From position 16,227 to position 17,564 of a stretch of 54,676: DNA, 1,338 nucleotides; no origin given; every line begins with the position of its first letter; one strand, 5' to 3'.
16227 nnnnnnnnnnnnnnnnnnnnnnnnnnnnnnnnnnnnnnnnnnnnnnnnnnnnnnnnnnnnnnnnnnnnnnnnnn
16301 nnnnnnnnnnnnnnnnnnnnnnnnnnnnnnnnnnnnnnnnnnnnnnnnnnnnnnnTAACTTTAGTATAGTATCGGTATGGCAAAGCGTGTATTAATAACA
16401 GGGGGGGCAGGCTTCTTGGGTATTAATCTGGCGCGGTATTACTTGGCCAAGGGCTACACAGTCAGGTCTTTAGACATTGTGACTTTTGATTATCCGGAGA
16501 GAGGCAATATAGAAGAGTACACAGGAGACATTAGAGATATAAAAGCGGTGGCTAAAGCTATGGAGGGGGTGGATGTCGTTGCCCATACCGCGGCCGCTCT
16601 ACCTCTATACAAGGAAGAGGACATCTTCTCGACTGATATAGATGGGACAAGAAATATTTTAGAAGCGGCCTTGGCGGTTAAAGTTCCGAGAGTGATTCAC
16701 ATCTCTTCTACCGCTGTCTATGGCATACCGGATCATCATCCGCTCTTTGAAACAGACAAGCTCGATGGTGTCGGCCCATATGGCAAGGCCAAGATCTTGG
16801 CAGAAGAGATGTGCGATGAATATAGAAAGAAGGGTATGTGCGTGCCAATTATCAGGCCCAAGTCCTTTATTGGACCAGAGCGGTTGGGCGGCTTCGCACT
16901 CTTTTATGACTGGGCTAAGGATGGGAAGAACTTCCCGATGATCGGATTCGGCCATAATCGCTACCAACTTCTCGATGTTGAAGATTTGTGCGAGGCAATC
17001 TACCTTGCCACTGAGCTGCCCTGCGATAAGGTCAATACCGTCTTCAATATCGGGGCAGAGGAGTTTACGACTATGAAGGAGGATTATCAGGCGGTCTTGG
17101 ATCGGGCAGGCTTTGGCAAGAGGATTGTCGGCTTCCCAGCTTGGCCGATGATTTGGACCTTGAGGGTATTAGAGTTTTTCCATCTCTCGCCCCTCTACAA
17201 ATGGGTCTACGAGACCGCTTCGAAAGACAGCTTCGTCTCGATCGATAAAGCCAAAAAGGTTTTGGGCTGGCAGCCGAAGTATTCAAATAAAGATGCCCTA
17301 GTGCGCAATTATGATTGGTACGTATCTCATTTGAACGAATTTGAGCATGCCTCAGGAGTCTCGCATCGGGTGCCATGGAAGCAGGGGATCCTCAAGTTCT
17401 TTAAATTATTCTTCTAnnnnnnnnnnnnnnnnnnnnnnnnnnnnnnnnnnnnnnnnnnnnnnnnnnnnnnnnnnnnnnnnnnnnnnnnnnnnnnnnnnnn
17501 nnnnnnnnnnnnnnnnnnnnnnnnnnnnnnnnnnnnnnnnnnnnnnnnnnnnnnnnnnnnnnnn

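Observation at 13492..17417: Compact, translationally coupled module for a polyprenyl-phosphate-pentose donor (DPA/DPR-like pathway), its flippase and a GT-C user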

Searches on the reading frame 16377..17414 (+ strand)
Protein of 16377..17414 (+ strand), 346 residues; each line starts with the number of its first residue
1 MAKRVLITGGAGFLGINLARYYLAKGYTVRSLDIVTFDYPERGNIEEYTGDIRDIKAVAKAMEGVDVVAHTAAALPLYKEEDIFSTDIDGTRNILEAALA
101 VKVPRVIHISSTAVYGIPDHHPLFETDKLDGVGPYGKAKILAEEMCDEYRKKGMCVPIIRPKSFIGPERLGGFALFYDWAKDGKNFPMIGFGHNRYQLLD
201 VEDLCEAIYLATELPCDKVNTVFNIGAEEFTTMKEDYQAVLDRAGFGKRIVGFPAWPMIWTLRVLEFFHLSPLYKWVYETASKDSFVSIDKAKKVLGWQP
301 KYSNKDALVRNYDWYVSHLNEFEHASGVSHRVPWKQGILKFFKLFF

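Call 3: search_protein_families(library=pfam, proteins=[window:16377-17414:+], max_evalue=0.01)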
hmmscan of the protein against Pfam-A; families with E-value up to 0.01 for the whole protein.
window:16377-17414:+ (346 aa): 8 families
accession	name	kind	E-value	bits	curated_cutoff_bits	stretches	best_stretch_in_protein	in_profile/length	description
PF01370.27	Epimerase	-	1.2e-37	130.1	20.9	1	5-226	1-240/240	NAD dependent epimerase/dehydratase family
PF16363.11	GDP_Man_Dehyd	-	1e-24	88.1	27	1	6-306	1-327/332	GDP-mannose 4,6 dehydratase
PF01073.25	3Beta_HSD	-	3.8e-19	69.2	22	1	6-212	1-229/280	3-beta hydroxysteroid dehydrogenase/isomerase family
PF13460.12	NAD_binding_10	-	2.1e-11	44.5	27.2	1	9-164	1-146/184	NAD(P)H-binding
PF07993.18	NAD_binding_4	-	2.2e-11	43.8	20.1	1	58-166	82-209/258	Male sterility protein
PF04321.23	RmlD_sub_bind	-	1.3e-10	41.3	27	1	4-152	2-142/287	RmlD substrate binding domain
PF02719.21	Polysacc_synt_2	-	3.8e-08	33.3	20.2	1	45-111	56-128/293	Polysaccharide biosynthesis protein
PF05368.20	NmrA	-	1.5e-05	25.2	27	1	2-109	2-105/298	NmrA-like family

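Call 4: search_protein_families(library=ncbifam, proteins=[window:16377-17414:+], max_evalue=0.01)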
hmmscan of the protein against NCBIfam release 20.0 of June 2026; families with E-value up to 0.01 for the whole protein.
window:16377-17414:+ (346 aa): 32 families (the best 25 are shown)
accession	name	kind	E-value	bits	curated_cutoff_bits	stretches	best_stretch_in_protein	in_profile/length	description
TIGR03466.1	HpnA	hypoth_equivalog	1.6e-32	112.7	367.65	1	4-318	2-324/327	hopanoid-associated sugar epimerase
TIGR04180.1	EDH_00030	hypoth_equivalog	5.2e-24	84.8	475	1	5-168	1-179/297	NAD-dependent 4,6-dehydratase LegB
TIGR01181.1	dTDP_gluc_dehyt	equivalog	3e-23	82.4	365.1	1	4-318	1-314/321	dTDP-glucose 4,6-dehydratase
NF042422.1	oxyalk_red_OleD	equivalog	1.1e-20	74.2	580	1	4-312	2-325/329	2-alkyl-3-oxoalkanoate reductase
TIGR01179.1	galE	equivalog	4.2e-19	68.6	262.3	1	4-152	1-162/332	UDP-glucose 4-epimerase GalE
NF042423.1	oxyalk_red_Shew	equivalog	3.8e-18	65.6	580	1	3-168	9-178/331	2-alkyl-3-oxoalkanoate reductase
NF052578.1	StrlDmthSdmBMthl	equivalog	2.2e-16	60.6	600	1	5-168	3-173/328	sterol demethylase protein SdmB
NF043036.1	ErythonDh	equivalog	1.7e-15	57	325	1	4-154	2-168/321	D-erythronate dehydrogenase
TIGR02622.1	CDP_4_6_dhtase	equivalog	4.9e-15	55.5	278.45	1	2-152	4-171/352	CDP-glucose 4,6-dehydratase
NF041293.1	G6PDh_Azf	equivalog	5e-12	45.8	400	1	1-115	1-119/252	NAD-dependent glucose-6-phosphate dehydrogenase Azf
TIGR01746.1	Thioester-redct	subfamily_domain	1.3e-11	44.4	213.35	1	59-170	83-201/371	thioester reductase domain-containing protein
NF004520.0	PRK05865.1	equivalog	4e-11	41.5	1509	1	4-113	2-105/854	sugar epimerase family protein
TIGR03589.1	PseB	equivalog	1.5e-10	40.5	407.75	1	3-111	5-125/324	UDP-N-acetylglucosamine 4,6-dehydratase (inverting)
NF011728.1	PRK15181.1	equivalog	1.8e-10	40.4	760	1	2-149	15-179/348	Vi polysaccharide biosynthesis UDP-N-acetylglucosaminuronic acid C-4 epimerase TviC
TIGR04130.1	FnlA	equivalog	3.9e-09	35.9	730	1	3-117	5-131/337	UDP-N-acetylglucosamine 4,6-dehydratase/5-epimerase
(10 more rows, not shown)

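Call 26: search_dna_similar(query=window:16377-17414:+, collection=plasmids, mode=protein, max_rows=25)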
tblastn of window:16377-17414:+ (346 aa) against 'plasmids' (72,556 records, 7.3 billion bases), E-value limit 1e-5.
Records with a match: 1804; places in all: 2803; records where one place covers at least 80% of the query: 1211.
Best place of each record, by identity: <60% 1804.
By first word of the organism name: Rhizobium 210; Bacillus 142; Streptomyces 136; Sinorhizobium 135; Pseudosulfitobacter 93; Phaeobacter 59; Agrobacterium 54; Azospirillum 51; Escherichia 43; Priestia 41; and 232 more.
By predicted mobility (MOB-suite, as given by PLSDB): non-mobilizable 1297; conjugative 286; mobilizable 221.
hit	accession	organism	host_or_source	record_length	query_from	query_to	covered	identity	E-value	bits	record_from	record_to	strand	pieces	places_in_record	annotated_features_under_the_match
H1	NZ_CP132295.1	Natronococcus sp. AD-5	cell culture,sediment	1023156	5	343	98%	52.3%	3e-104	342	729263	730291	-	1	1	record has no annotation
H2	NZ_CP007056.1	Halostagnicola larsenii XH-48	-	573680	5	343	98%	50.9%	2e-104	343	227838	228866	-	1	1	NAD(P)-dependent oxidoreductase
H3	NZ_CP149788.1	Haloterrigena sp. KLK7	cell culture,salt lake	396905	5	343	98%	49.9%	3e-101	333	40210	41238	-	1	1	NAD-dependent epimerase/dehydratase family protein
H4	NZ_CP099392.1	Natronococcus sp. CG52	cell culture,salt lake sediment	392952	5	343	98%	49.7%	4e-99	328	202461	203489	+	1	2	NAD(P)-dependent oxidoreductase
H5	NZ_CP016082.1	Streptomyces sp. SAT1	Adenophora trachelioides Maxim.,single ...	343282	3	346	99%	42.6%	6e-88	295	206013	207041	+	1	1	NAD-dependent epimerase/dehydratase family protein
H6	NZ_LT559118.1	Nonomuraea gerenzanensis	-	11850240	1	346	100%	42.1%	4e-84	285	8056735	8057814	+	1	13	none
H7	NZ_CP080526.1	Mesorhizobium sp. AR07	Oxytropis sp.,Cell culture,root nodule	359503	1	341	99%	36.2%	9e-61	217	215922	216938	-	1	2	NAD-dependent epimerase/dehydratase family protein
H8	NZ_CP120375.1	Sinorhizobium garamanticum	Argyrolobium uniflorum,Cell culture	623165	1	341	99%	35.3%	3e-59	213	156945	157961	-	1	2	NAD-dependent epimerase/dehydratase family protein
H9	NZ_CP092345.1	Rhizobium gallicum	Phaseolus vulgaris,Cell culture,nodule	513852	1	341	99%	35.1%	1e-58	211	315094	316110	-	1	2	NAD-dependent epimerase/dehydratase family protein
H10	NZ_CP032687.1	Rhizobium sp. CCGE531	Phaseolus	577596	6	341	97%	35.0%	4e-59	212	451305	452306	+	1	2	NAD-dependent epimerase/dehydratase family protein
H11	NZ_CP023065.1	Sinorhizobium sp. CCBAU 05631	G.max,nodule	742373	1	342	99%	33.8%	9e-57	206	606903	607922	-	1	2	NAD-dependent epimerase/dehydratase family protein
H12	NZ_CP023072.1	Sinorhizobium fredii CCBAU 83666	G.max,nodule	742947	1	341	99%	33.9%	2e-56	204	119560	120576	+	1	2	NAD-dependent epimerase/dehydratase family protein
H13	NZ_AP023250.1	Mesorhizobium sp. 131-2-5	Lotus japonicus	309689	1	341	99%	33.9%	3e-56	204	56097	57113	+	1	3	NAD-dependent epimerase/dehydratase family protein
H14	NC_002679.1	Mesorhizobium japonicum MAFF 303099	-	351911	1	341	99%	33.9%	3e-56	204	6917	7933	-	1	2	NAD-dependent epimerase/dehydratase family protein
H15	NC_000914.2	Sinorhizobium fredii NGR234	-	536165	1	342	99%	33.5%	1e-56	205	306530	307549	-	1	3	NAD-dependent epimerase/dehydratase family protein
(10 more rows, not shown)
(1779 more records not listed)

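Call 28: get_annotated_region(hit=H10, flank=8000)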
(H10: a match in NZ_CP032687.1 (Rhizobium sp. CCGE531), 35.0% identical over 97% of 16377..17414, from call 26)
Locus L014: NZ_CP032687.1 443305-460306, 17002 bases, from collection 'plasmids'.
description: Rhizobium sp. CCGE531 plasmid pRCCGE531b, complete sequence
organism: Rhizobium sp. CCGE531 (NCBI taxid 2364271)
taxonomy: Bacteria; Pseudomonadota; Alphaproteobacteria; Hyphomicrobiales; Rhizobiaceae; Rhizobium; Rhizobium sp. CCGE531
host: -; source: Phaseolus; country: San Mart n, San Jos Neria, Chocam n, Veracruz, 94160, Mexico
typing (MOB-suite, as given by PLSDB): conjugative; relaxase MOBQ; mating-pair formation MPF_T
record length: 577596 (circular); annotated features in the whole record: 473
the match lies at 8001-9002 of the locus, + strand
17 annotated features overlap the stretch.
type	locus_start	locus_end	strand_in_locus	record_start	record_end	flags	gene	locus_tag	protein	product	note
CDS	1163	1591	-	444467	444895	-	-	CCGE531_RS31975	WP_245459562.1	hypothetical protein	-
CDS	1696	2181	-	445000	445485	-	-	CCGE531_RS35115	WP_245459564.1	hypothetical protein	-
CDS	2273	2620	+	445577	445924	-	-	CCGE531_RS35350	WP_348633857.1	hypothetical protein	-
CDS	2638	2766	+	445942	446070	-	-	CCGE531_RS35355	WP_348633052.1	hypothetical protein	-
CDS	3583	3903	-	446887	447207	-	-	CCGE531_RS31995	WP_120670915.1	hypothetical protein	-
CDS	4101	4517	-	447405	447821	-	-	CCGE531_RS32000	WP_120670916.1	multiubiquitin domain-containing protein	-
CDS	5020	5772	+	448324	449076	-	-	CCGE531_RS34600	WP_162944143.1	hypothetical protein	-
CDS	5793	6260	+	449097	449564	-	-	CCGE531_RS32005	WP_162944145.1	hypothetical protein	-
CDS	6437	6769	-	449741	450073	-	-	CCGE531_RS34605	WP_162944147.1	hypothetical protein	-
CDS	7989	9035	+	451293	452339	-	-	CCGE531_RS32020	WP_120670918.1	NAD-dependent epimerase/dehydratase family protein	-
CDS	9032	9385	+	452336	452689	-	-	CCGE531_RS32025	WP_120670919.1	SMR family transporter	-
CDS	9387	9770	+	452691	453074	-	-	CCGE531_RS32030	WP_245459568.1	hypothetical protein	-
CDS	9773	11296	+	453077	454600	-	-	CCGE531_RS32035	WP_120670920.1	GMC family oxidoreductase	-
CDS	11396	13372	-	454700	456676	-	-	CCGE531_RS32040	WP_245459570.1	hypothetical protein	-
CDS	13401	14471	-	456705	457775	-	-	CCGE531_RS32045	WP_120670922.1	NAD(P)-dependent oxidoreductase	-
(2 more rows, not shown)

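Call 29: get_annotated_region(hit=H2, flank=8000)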
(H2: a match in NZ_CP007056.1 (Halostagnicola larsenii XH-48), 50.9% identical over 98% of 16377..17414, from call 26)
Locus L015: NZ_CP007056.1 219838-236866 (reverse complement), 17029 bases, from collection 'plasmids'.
description: Halostagnicola larsenii XH-48 plasmid unnamed, complete sequence
organism: Halostagnicola larsenii XH-48 (NCBI taxid 797299)
taxonomy: Archaea; Euryarchaeota; Halobacteria; Halobacteriales; Natrialbaceae; Halostagnicola; Halostagnicola larsenii; Halostagnicola larsenii XH-48
host: -; source: -; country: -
typing (MOB-suite, as given by PLSDB): non-mobilizable
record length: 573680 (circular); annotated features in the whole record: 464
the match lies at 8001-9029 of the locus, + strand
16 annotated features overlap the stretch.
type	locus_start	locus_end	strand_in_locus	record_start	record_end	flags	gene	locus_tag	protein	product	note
CDS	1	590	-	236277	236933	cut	-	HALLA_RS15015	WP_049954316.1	hypothetical protein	-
CDS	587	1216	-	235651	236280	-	-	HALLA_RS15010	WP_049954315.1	hypothetical protein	-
CDS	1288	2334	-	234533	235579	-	-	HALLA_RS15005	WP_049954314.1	metal-dependent hydrolase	-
CDS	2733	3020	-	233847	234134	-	-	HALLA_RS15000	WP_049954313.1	amphi-Trp domain-containing protein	-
CDS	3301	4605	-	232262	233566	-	-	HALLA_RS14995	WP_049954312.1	aryl-sulfate sulfotransferase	-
CDS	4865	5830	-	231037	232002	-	-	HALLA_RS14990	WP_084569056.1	lysylphosphatidylglycerol synthase transmembrane domain-containing protein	-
CDS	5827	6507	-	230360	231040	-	-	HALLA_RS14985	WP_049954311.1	PHP domain-containing protein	-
CDS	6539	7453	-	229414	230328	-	-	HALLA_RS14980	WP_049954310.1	decaprenyl-phosphate phosphoribosyltransferase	-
CDS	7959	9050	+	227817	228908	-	-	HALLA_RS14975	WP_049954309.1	NAD(P)-dependent oxidoreductase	-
CDS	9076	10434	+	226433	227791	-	-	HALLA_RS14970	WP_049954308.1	DolP-mannose mannosyltransferase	GO:0035269 - protein O-linked mannosylation [Evidence IEA]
CDS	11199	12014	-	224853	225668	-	-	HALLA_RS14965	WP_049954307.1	ABC transporter permease subunit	GO:0055085 - transmembrane transport [Evidence IEA]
CDS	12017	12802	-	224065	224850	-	-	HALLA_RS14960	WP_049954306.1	ABC transporter permease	-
CDS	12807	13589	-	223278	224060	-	-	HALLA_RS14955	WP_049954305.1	ABC transporter ATP-binding protein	GO:0006810 - transport [Evidence IEA]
CDS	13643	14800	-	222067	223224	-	-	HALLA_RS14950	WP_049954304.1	ABC transporter substrate-binding protein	-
CDS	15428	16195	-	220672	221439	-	-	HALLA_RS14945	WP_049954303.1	IclR family transcriptional regulator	GO:0006355 - regulation of DNA-templated transcription [Evidence IEA]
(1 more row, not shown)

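Call 30: get_annotated_region(hit=H5, flank=8000)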
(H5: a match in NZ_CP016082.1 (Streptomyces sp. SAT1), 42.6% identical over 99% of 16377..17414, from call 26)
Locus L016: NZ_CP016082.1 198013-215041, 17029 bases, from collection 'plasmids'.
description: Streptomyces sp. SAT1 plasmid unnamed2, complete sequence
organism: Streptomyces sp. SAT1 (NCBI taxid 1849967)
taxonomy: Bacteria; Actinomycetota; Actinomycetes; Kitasatosporales; Streptomycetaceae; Streptomyces; Streptomyces sp. SAT1
host: -; source: Adenophora trachelioides Maxim.,single colony; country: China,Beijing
typing (MOB-suite, as given by PLSDB): non-mobilizable
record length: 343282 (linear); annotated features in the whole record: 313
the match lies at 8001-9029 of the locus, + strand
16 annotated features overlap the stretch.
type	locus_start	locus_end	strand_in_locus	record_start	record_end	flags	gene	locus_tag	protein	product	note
CDS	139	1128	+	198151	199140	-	-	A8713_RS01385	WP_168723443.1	alpha/beta hydrolase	-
CDS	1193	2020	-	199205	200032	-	-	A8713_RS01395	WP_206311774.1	DUF1206 domain-containing protein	-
CDS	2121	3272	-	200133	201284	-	-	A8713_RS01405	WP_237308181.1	ADP-ribosylglycohydrolase family protein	-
CDS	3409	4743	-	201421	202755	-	-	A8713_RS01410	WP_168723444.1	aspartate aminotransferase family protein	-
CDS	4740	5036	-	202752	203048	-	-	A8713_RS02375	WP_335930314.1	DUF6309 family protein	-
CDS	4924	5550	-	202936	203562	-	-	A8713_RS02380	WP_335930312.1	DUF6309 family protein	-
CDS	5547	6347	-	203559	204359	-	-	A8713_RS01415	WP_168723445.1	phytanoyl-CoA dioxygenase family protein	-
CDS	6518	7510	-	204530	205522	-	-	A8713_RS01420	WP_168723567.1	aldo/keto reductase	-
CDS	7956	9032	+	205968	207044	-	-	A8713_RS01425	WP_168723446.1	NAD-dependent epimerase/dehydratase family protein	-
CDS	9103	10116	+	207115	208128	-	-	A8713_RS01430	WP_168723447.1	UbiA prenyltransferase family protein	-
CDS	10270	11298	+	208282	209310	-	-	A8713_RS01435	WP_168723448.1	glycosyltransferase family 2 protein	-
CDS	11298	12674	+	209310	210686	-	-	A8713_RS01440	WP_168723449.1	endonuclease/exonuclease/phosphatase family protein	-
CDS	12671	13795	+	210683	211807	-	-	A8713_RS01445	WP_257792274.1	glycosyltransferase family 2 protein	-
CDS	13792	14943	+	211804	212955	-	-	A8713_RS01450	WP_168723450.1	lysylphosphatidylglycerol synthase domain-containing protein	-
CDS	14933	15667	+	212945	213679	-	-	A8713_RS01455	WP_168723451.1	polysaccharide deacetylase family protein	-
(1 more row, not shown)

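Call 31: find_homologous_proteins(query=window:16377-17414:+, max_evalue=1e-20)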
Query window:16377-17414:+ (346 aa): 8000 proteins with E <= 1e-20 among 8000 candidates; the best 120 are listed.
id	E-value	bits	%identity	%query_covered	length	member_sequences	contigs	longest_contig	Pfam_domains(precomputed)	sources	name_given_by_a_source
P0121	5.5e-238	807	100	100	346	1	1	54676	PF04321.24,PF16363.12,PF02719.22,PF05368.20,PF01073.26,PF07993.19,PF13460.13,PF01370.28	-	-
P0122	1.2e-182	625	77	100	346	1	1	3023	PF04321.24,PF16363.12,PF02719.22,PF05368.20,PF01073.26,PF07993.19,PF13460.13,PF01370.28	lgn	-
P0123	2.6e-180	617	77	100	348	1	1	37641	PF04321.24,PF16363.12,PF02719.22,PF05368.20,PF01073.26,PF07993.19,PF13460.13,PF01370.28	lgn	-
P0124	3.4e-179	614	75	100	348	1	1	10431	PF04321.24,PF16363.12,PF02719.22,PF05368.20,PF01073.26,PF07993.19,PF13460.13,PF01370.28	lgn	-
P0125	4.6e-179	613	75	100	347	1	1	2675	PF04321.24,PF16363.12,PF02719.22,PF01073.26,PF07993.19,PF13460.13,PF01370.28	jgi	jgi:nucleoside-diphosphate-sugar epimerase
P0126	5.6e-179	613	76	99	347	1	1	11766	PF04321.24,PF16363.12,PF02719.22,PF01073.26,PF07993.19,PF13460.13,PF01370.28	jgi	jgi:nucleoside-diphosphate-sugar epimerase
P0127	2.1e-178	611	75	100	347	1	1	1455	PF04321.24,PF16363.12,PF02719.22,PF05368.20,PF01073.26,PF07993.19,PF13460.13,PF01370.28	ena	-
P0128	2.6e-178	611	77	99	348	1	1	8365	PF04321.24,PF16363.12,PF02719.22,PF01073.26,PF07993.19,PF13460.13,PF01370.28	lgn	-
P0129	3.2e-178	610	75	100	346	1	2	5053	PF04321.24,PF16363.12,PF02719.22,PF05368.20,PF01073.26,PF07993.19,PF13460.13,PF01370.28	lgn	-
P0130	3.3e-178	610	76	99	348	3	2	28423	PF04321.24,PF16363.12,PF02719.22,PF01073.26,PF07993.19,PF13460.13,PF01370.28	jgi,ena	jgi:nucleoside-diphosphate-sugar epimerase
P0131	4.4e-178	610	75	100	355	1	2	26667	PF04321.24,PF16363.12,PF02719.22,PF01073.26,PF07993.19,PF13460.13,PF01370.28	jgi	jgi:nucleoside-diphosphate-sugar epimerase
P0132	6.0e-178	610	75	100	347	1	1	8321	PF04321.24,PF16363.12,PF02719.22,PF01073.26,PF07993.19,PF13460.13,PF01370.28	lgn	-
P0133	7.2e-178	609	75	100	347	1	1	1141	PF04321.24,PF16363.12,PF02719.22,PF05368.20,PF01073.26,PF07993.19,PF13460.13,PF01370.28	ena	-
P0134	7.8e-178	609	75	100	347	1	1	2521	PF04321.24,PF16363.12,PF02719.22,PF05368.20,PF01073.26,PF07993.19,PF13460.13,PF01370.28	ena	-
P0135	9.2e-178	609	75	99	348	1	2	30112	PF04321.24,PF16363.12,PF02719.22,PF01073.26,PF07993.19,PF13460.13,PF01370.28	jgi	jgi:nucleoside-diphosphate-sugar epimerase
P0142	6.5e-177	606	77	99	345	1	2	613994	PF08659.17,PF04321.24,PF16363.12,PF02719.22,PF05368.20,PF01073.26,PF07993.19,PF13460.13,PF01370.28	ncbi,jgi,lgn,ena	ncbi:MAG: NAD-dependent epimerase/dehydratase family protein [Candidatus Margulisiibacteriota bacter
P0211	2.4e-174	598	76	99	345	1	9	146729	PF08659.17,PF04321.24,PF16363.12,PF02719.22,PF01073.26,PF07993.19,PF13460.13,PF01370.28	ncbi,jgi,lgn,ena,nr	ncbi:MAG: epimerase [Spirochaetes bacterium GWD1_27_9]|nr:MAG: epimerase [Spirochaetes bacterium GWB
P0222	7.1e-174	596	75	100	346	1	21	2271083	PF04321.24,PF16363.12,PF02719.22,PF05368.20,PF01073.26,PF07993.19,PF13460.13,PF01370.28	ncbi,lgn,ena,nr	ncbi:MAG: epimerase [Anaerolineaceae bacterium]|nr:epimerase [Anaerolineaceae bacterium]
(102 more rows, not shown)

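Call 32: find_encoding_contigs(protein=P0222, flank=7000, max_places=1)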
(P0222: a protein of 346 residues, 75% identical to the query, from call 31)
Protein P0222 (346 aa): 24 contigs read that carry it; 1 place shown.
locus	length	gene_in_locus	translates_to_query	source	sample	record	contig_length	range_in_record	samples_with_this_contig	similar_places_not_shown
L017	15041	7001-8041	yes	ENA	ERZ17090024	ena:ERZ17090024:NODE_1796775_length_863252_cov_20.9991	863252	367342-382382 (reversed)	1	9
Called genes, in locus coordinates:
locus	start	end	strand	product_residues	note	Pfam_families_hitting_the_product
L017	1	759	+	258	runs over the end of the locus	PF00797:Acetyltransf_2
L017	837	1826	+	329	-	PF13676:TIR_2, PF01725:Ham1p_like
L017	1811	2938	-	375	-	PF00355:Rieske, PF00848:Ring_hydroxyl_A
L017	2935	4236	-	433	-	PF07498:Rho_N, PF07497:Rho_RNA_bind, PF00006:ATP-synt_ab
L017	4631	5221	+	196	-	PF01590:GAF, PF13185:GAF_2, PF13492:GAF_3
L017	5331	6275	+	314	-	-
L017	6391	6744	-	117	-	PF02627:CMD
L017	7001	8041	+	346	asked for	PF01073:3Beta_HSD, PF01370:Epimerase, PF02719:Polysacc_synt_2, PF04321:RmlD_sub_bind, PF05368:NmrA (weak), PF13460:NAD_binding_10, PF16363:GDP_Man_Dehyd, PF07993:NAD_binding_4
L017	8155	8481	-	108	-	PF09397:FtsK_gamma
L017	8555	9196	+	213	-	PF01810:LysE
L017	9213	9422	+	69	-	-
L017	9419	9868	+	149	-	PF01850:PIN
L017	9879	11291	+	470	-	PF02589:LUD_dom, PF13187:Fer4_9 (faint), PF13183:Fer4_8, PF13237:Fer4_10 (faint), PF13534:Fer4_17 (weak), PF11870:LutB_C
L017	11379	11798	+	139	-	-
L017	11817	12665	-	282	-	PF12697:Abhydrolase_6, PF00561:Abhydrolase_1, PF03096:Ndr (weak)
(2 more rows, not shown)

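Call 33: find_encoding_contigs(protein=P0142, flank=7000, max_places=1)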
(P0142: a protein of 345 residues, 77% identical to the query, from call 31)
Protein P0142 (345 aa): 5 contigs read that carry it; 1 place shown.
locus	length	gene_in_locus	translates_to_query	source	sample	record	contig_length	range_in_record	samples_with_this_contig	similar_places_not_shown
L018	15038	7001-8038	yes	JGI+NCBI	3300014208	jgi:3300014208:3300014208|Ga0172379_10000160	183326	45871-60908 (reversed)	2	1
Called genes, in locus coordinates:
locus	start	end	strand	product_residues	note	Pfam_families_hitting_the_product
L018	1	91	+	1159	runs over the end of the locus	PF02811:PHP, PF07733:DNA_pol3_alpha, PF17657:DNA_pol3_finger, PF14579:HHH_6, PF01336:tRNA_anti-codon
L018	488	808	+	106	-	-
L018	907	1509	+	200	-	PF10544:T5orf172, PF13455:MUG113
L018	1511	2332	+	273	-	PF04383:KilA-N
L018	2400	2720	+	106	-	PF01502:PRA-CH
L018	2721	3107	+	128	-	PF02537:CRCB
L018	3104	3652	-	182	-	PF00849:PseudoU_synth_2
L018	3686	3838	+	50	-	-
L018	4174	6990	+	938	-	PF02463:SMC_N (faint), PF03193:RsgA_GTPase (faint), PF13304:AAA_21 (faint), PF13476:AAA_23 (faint), PF13555:AAA_29 (faint), PF17760:UvrA_inter, PF17755:UvrA_DNA-bind, PF00005:ABC_tran (weak), +1 more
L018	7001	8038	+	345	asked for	PF01073:3Beta_HSD, PF01370:Epimerase, PF02719:Polysacc_synt_2, PF04321:RmlD_sub_bind, PF05368:NmrA (weak), PF13460:NAD_binding_10, PF16363:GDP_Man_Dehyd, PF07993:NAD_binding_4, +1 more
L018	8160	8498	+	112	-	-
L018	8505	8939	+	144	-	PF06347:SH3_4, PF08239:SH3_3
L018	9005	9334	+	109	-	PF07784:DUF1622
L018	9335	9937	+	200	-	PF06736:TMEM175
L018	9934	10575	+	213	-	-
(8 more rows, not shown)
